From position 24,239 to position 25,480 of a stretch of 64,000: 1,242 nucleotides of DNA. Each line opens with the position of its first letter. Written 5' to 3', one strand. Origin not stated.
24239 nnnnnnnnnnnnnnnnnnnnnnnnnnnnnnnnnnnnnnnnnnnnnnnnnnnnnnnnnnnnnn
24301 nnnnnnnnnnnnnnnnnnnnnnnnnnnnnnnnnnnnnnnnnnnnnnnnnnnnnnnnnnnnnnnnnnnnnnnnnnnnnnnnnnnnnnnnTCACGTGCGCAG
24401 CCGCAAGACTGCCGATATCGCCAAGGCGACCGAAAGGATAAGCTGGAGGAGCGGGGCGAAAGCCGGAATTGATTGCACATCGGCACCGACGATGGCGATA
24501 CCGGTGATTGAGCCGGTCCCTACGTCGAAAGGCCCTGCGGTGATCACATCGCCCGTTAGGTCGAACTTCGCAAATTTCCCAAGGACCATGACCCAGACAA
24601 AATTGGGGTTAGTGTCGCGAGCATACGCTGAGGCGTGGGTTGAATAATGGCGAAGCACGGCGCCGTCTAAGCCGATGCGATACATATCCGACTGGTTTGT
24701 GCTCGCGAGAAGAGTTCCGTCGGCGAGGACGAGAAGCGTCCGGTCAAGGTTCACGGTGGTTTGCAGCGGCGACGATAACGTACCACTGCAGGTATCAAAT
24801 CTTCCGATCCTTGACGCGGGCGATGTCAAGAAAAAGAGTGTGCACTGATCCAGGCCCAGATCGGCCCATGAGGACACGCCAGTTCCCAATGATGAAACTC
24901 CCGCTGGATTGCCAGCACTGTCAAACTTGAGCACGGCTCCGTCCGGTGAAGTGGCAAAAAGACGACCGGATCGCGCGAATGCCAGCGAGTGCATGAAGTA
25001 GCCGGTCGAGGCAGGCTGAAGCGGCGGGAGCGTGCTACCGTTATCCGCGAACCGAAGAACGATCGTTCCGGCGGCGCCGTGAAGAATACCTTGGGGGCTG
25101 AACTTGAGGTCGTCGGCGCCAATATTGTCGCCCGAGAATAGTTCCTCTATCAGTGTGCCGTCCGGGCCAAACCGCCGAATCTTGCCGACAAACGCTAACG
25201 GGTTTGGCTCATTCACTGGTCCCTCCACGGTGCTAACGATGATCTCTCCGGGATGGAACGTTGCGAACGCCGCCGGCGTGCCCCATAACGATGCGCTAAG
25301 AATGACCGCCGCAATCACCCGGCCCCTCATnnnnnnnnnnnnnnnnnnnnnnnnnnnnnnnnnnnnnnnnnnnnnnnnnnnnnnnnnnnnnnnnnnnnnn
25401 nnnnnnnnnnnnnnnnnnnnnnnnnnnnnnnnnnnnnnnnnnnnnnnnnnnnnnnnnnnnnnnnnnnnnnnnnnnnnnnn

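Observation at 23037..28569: Ancient tandem duplication of 'subtilase C-terminus + beta-propeller partner' with preserved ATGA couplings and one decayed copy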

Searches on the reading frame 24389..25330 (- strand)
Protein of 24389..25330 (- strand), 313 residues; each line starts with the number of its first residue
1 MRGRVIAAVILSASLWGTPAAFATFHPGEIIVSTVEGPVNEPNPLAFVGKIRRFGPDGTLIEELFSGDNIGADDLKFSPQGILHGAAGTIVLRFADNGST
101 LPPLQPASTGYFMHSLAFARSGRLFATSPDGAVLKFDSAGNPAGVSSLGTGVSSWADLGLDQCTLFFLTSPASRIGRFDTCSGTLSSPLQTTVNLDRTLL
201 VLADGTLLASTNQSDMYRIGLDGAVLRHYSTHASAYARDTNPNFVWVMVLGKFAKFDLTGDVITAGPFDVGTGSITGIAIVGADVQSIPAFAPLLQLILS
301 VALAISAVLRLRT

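Call 4: search_protein_families(library=pfam, proteins=[window:24389-25330:-], max_evalue=0.1)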
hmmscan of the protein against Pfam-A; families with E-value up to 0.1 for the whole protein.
window:24389-25330:- (313 aa): 0 families

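Call 5: search_protein_families(library=ncbifam, proteins=[window:24389-25330:-], max_evalue=0.1)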
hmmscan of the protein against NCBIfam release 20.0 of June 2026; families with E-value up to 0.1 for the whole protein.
window:24389-25330:- (313 aa): 0 families

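Call 9: find_homologous_proteins(query=window:24389-25330:-)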
Query window:24389-25330:- (313 aa): 18 proteins with E <= 0.001 among 8000 candidates.
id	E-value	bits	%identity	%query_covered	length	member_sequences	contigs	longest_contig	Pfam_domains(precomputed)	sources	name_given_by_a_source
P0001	2.2e-200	682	100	100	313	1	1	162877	-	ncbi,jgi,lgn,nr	ncbi:MAG: hypothetical protein QOC81_993 [Thermoanaerobaculia bacterium]|jgi:hypothetical protein|nr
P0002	6.4e-98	346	57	100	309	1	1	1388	-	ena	-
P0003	2.2e-96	341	59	92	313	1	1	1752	-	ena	-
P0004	7.7e-92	326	56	100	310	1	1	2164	-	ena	-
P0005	2.9e-91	324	54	100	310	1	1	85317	-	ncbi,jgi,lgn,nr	ncbi:MAG: hypothetical protein QOC81_691 [Thermoanaerobaculia bacterium]|jgi:hypothetical protein|nr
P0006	7.2e-89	316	56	99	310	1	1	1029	-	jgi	jgi:hypothetical protein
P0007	1.1e-87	312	53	100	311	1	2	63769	-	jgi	jgi:hypothetical protein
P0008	4.8e-87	310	52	100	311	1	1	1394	-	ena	-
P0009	6.7e-87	310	56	98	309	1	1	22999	-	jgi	jgi:hypothetical protein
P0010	6.7e-87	310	55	100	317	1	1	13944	-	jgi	jgi:hypothetical protein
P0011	4.2e-83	297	52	94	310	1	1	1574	-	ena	-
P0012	1.9e-77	279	49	100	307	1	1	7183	-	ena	-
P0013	1.9e-71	259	49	97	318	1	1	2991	-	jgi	jgi:hypothetical protein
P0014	9.4e-71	257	50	96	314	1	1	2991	-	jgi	jgi:hypothetical protein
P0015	7.6e-70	254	53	84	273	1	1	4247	-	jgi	-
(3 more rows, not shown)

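Call 10: find_encoding_contigs(protein=P0005, flank=8000, max_places=3)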
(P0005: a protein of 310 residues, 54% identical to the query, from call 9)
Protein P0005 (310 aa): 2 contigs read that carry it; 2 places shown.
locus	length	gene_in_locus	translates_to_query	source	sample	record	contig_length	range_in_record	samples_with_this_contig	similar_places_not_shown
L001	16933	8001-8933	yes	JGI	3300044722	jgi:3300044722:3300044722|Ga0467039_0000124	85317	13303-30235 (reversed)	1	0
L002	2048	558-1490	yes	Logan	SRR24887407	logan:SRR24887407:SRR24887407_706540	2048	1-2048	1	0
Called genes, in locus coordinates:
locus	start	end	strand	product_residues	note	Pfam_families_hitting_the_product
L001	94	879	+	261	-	-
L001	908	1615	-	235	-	-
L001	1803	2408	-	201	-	PF24675:NpmA (weak), PF02390:Methyltransf_4, PF13847:Methyltransf_31 (weak), PF13649:Methyltransf_25 (weak)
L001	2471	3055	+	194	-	PF08281:Sigma70_r4_2, PF04545:Sigma70_r4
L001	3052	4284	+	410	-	PF13432:TPR_16 (faint), PF00515:TPR_1 (faint), PF07719:TPR_2 (faint), PF13424:TPR_12 (weak)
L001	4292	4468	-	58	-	-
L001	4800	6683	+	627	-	PF00082:Peptidase_S8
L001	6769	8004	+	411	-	-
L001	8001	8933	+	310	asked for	-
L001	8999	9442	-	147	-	PF00440:TetR_N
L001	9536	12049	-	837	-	PF13491:FtsK_4TM, PF17854:FtsK_alpha, PF01580:FtsK_SpoIIIE, PF09397:FtsK_gamma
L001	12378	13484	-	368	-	-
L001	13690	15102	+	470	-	PF00282:Pyridoxal_deC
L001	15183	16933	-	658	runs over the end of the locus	PF05649:Peptidase_M13_N, PF01431:Peptidase_M13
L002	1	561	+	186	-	?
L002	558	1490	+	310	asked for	-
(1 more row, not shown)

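Call 11: find_encoding_contigs(protein=P0007, flank=8000, max_places=3)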
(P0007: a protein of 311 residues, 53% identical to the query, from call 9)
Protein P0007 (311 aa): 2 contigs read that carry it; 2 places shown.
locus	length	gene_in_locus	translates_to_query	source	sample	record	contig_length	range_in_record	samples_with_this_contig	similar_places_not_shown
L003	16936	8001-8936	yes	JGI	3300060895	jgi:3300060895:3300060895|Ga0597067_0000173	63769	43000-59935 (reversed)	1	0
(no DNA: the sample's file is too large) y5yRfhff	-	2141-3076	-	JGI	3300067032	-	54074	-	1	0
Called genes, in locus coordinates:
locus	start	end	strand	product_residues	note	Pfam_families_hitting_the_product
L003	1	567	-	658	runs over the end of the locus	PF00515:TPR_1 (faint), PF07719:TPR_2 (faint), PF13174:TPR_6 (faint), PF13181:TPR_8 (faint), PF13424:TPR_12 (faint), PF13428:TPR_14 (faint), PF13374:TPR_10 (faint)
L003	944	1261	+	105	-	-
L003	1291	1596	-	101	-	PF12833:HTH_18, PF00165:HTH_AraC (weak)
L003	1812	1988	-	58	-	-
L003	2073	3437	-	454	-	PF13424:TPR_12 (faint), PF07719:TPR_2 (faint), PF00515:TPR_1 (faint), PF17874:TPR_MalT (weak)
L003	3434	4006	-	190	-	PF04542:Sigma70_r2 (weak)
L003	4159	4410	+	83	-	-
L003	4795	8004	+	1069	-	PF00082:Peptidase_S8, PF00041:fn3 (weak)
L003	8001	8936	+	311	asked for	-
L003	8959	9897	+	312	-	-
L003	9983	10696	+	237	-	PF20148:DUF6531 (weak)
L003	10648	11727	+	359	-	-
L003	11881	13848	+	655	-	PF07715:Plug, PF00593:TonB_dep_Rec_b-barrel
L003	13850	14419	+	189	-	PF13689:DUF4154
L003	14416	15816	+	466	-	PF17152:CHASE8, PF00512:HisKA, PF02518:HATPase_c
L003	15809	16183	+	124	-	PF00072:Response_reg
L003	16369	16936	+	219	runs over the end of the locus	PF03070:TENA_THI-4, PF14518:Haem_oxygenas_2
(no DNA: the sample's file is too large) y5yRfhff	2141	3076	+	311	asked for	-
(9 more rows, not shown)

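Call 12: find_encoding_contigs(protein=P0009, flank=8000, max_places=3)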
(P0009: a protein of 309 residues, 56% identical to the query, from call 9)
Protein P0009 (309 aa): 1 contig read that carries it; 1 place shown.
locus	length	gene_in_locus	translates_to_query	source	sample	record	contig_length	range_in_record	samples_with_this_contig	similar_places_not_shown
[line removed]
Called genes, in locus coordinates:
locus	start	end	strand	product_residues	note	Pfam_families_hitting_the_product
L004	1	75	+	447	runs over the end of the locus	-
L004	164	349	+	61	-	-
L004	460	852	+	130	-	PF00165:HTH_AraC (weak), PF12833:HTH_18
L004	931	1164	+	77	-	-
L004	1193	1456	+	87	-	-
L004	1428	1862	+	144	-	PF21300:LbR_Ice_bind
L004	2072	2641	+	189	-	-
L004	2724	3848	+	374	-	PF16485:PLN_propep (weak), PF01447:Peptidase_M4, PF02868:Peptidase_M4_C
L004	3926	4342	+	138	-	-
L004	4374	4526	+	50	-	-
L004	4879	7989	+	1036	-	PF00082:Peptidase_S8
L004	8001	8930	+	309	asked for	-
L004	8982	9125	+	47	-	-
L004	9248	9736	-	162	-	-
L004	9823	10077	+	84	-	PF13560:HTH_31, PF12844:HTH_19, PF13443:HTH_26, PF01381:HTH_3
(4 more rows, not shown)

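Call 13: find_encoding_contigs(protein=P0010, flank=8000, max_places=3)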
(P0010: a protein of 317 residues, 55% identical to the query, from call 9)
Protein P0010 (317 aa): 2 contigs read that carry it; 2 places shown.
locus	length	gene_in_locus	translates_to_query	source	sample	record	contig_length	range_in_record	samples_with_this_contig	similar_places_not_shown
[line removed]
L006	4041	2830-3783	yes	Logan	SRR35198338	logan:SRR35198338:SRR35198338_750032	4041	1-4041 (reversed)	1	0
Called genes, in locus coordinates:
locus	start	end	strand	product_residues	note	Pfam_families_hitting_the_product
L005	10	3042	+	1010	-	PF00082:Peptidase_S8, PF00041:fn3 (faint)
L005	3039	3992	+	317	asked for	-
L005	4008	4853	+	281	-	PF00041:fn3 (weak)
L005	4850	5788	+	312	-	-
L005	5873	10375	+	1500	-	PF20148:DUF6531 (weak), PF25023:TEN_YD-shell, PF05593:RHS_repeat, PF03527:RHS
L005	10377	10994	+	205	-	-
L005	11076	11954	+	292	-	PF03527:RHS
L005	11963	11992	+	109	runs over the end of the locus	-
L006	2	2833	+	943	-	?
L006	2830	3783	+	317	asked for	-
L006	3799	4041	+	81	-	?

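Call 14: find_encoding_contigs(protein=P0012, flank=8000, max_places=3)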
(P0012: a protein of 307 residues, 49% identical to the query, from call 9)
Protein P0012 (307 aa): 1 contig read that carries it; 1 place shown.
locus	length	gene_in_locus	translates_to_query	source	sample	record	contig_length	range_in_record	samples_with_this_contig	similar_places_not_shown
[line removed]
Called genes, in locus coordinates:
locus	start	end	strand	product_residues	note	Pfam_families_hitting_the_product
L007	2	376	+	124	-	?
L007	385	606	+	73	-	-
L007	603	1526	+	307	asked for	-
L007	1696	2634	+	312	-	-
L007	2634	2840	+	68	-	-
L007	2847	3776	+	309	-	-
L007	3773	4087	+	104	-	-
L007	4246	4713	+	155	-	-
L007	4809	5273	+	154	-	-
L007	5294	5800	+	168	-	-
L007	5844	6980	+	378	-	PF00072:Response_reg, PF00990:GGDEF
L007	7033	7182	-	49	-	?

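Call 15: find_encoding_contigs(protein=P0013, flank=8000, max_places=3)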
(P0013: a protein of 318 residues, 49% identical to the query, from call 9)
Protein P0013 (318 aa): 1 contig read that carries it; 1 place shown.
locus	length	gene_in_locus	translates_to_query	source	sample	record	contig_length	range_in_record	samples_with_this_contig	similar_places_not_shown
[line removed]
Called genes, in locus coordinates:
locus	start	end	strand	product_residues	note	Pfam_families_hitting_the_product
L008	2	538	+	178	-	?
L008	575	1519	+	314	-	-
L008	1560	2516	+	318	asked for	-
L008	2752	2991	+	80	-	?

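Call 33: find_encoding_contigs(protein=P0001, flank=3000, max_places=8)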
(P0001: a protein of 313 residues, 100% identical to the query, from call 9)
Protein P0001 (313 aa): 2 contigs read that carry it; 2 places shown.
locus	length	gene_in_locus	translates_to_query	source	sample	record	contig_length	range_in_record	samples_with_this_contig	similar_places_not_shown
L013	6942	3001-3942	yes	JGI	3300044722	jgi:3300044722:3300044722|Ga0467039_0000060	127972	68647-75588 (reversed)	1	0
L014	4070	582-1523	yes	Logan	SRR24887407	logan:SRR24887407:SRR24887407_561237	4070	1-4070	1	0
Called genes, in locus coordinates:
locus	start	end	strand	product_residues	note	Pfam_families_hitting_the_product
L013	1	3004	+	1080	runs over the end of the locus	PF00082:Peptidase_S8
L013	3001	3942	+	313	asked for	-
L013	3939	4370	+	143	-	-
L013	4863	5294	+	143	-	-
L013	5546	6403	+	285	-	PF13517:FG-GAP_3 (faint)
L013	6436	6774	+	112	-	PF11196:DUF2834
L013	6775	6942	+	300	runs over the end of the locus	PF17286:PRMT5_C, PF22528:PRMT_C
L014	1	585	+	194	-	?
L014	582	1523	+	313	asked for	-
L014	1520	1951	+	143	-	-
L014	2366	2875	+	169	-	-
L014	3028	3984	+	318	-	PF13517:FG-GAP_3 (faint)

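Call 35: predict_structure(alignment_id=A3)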
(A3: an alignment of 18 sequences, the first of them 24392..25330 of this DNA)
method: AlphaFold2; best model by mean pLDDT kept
length: 313 residues; sequences in the alignment: 18
mean_pLDDT: 88.8   pTM: 0.82
mean pLDDT of the five models: 88.8, 88.2, 87.2, 86.9, 86.6
residues with pLDDT >= 90: 222; 70-90: 54; 50-70: 26; < 50: 11
segments of 3 or more residues with pLDDT < 50: 16-21, 287-291
pLDDT, mean of each block of 10 residues (from residue 1): 65 54 81 85 81 97 94 94 95 93 91 93 94 95 93 91 94 92 95 88 96 94 96 95 96 97 97 95 65 69 90 80
secondary structure, 60 per line:
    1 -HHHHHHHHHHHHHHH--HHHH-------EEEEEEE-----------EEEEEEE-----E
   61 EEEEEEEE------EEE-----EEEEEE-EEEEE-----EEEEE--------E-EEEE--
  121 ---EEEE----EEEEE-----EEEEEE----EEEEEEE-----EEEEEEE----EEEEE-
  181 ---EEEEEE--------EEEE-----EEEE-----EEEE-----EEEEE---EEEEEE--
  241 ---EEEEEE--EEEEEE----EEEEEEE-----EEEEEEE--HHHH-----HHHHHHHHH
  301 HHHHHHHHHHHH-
elements in order: H2-16 H19-22 E30-36 E48-54 E60-68 E75-77 E83-88 E90-94 E100-104 E115-118 E124-127 E132-136 E142-147 E152-158 E164-170 E175-179 E184-189 E198-201 E207-210 E216-219 E225-229 E233-238 E244-249 E252-257 E262-268 E274-280 H283-286 H292-312
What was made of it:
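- The partner is a confident beta-propeller with a signal peptide and a C-terminal TM helix (call 35).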

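Call 39: fold_search(model_id=the predicted structure, library=pdb)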
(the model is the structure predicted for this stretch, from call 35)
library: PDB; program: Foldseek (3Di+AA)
matches with E <= 10: 1977; with E <= 0.001: 1799
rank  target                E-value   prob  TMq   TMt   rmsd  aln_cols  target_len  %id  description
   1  7bie_A                6.8e-12  1.00  0.59  0.64   7.7       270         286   16  Crystal structure of nvWrap-T, a 7-bladed symmetric propeller (released 2021-09-22)
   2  7bid                  1.8e-11  1.00  0.59  0.64   6.9       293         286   14  Crystal structure of v31WRAP-T, a 7-bladed designer protein (released 2021-09-22)
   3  8ptf                  1.8e-11  1.00  0.54  0.50   5.5       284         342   13  The surface-exposed lipo-protein of BtuG2 in complex with cyanocobalamin. (released 2024-07-24)
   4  9esh_C                2.8e-11  1.00  0.54  0.56   8.5       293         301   12  Structure of a B-state intermediate committed to discard (Bd-I state) (released 2024-12-25)
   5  8ptd                  3.1e-11  1.00  0.54  0.50   5.4       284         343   13  The surface-exposed lipo-protein of BtuG1 in complex with cyanocobalamin. (released 2024-07-24)
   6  2ymu_A                3.5e-11  1.00  0.58  0.34   8.3       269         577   15  Structure of a highly repetitive propeller structure (released 2012-10-17)
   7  4gm9_B                3.5e-11  1.00  0.58  0.59   9.2       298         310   16  Crystal structure of human WD repeat domain 5 with compound MM-401 (released 2014-02-19)
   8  7bed_A                4.3e-11  1.00  0.59  0.59   8.5       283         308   16  X-ray structure of WDR5 bound to the WDR5 win motif peptide (released 2021-12-08)
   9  7big_A                5.0e-11  1.00  0.59  0.64   8.0       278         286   16  Crystal structure of v13WRAP-T, a 7-bladed designer protein (released 2021-09-22)
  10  5o9z_L                5.3e-11  1.00  0.58  0.41   8.2       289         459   14  Cryo-EM structure of a pre-catalytic human spliceosome primed for activation (B complex) (released 2017-08-16)
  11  9nct_A                5.6e-11  1.00  0.56  0.59   7.9       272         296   16  Crystal Structure of WDR5 in complex with Triazole-Based Inhibitors (released 2025-08-13)
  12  8c6j_N                5.6e-11  1.00  0.58  0.59   8.7       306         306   14  Human spliceosomal PM5 C* complex (released 2023-07-12)
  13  2h13_A                6.9e-11  1.00  0.60  0.62   8.4       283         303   16  Crystal structure of WDR5/histone H3 complex (released 2006-07-11)
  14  8ro2_E                6.9e-11  1.00  0.57  0.59   7.9       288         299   15  Integrative Structure of the human intron lariat Spliceosome (ILS'') (released 2024-09-18)
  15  6e22_B                8.1e-11  1.00  0.57  0.60   7.8       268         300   17  Displacement of WDR5 from chromatin by a pharmacological WIN site inhibitor with picomolar affinity (released 2019-03-13)
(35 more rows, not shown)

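Call 42: search_protein_families(library=phrogs, proteins=[window:24389-25330:-], max_evalue=0.1)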
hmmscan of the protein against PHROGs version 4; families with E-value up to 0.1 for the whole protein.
window:24389-25330:- (313 aa): 0 families

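Call 47: search_protein_families(library=ncbifam, alignment_id=A3, max_evalue=1)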
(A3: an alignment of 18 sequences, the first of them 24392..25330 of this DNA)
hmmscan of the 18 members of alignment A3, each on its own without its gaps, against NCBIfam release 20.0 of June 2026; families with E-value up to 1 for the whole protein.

A. member 1, window:24392-25330:- (313 aa): 0 families

B. families by the number of members that match (of 18 scanned): 9 families
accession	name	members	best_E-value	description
NF033207.2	midcut_by_XrtH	5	0.0018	midcut-by-XrtH protein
NF035926.1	scyF_NHL_VPEP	3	1.5e-07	scytonemin biosynthesis PEP-CTERM protein ScyF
NF033206.1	ScyE_fam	2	0.02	ScyD/ScyE family protein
TIGR02608.1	delta_60_rpt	2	0.02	delta-60 repeat domain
NF007440.0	PRK09987.1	2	0.026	dTDP-4-dehydrorhamnose reductase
TIGR04174.1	IPTL_CTERM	2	0.44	IPTL-CTERM sorting domain-containing protein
NF047494.1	Lepto_SBBP_lipo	1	0.018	SBBP repeat beta-propeller lipoprotein, LipL53 family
NF033557.1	LLB_putidacin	1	0.075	putidacin L1 family lectin-like bacteriocin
NF052228.1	T9SS_PorZ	1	0.18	type IX secretion system anionic LPS delivery protein PorZ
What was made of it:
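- Closest known: PEP-CTERM / IPTL-CTERM sorting signals and PEP-CTERM propellers such as ScyF. Same: Three family members weakly match the ScyF NHL PEP-CTERM model (best E 1.5e-7, call 47).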

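Call 58: find_related_loci(query=A5, collection=genome_contigs, flank=6000)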
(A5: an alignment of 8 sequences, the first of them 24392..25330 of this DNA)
Query A5 (313 aa) in genome_contigs; peptide patterns used: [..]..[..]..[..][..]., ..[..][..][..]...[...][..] (x = any residue, [..] = any of these).
122 stretches matched a pattern, but none encodes a relative of the query by tblastn (E <= 1e-3).

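Call 59: find_related_loci(query=A5, collection=metagenome_contigs, flank=7000)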
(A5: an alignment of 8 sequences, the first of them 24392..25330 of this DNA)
Query A5 (313 aa) in metagenome_contigs; peptide patterns used: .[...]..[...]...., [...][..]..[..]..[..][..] (x = any residue, [..] = any of these).
224 stretches matched a pattern; 2 encode a relative of the query (tblastn E <= 1e-3); 2 distinct loci.
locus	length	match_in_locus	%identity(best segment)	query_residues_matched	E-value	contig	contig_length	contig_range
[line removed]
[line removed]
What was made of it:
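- Tried and rejected: JGI metagenome contigs gave only two more (call 59).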
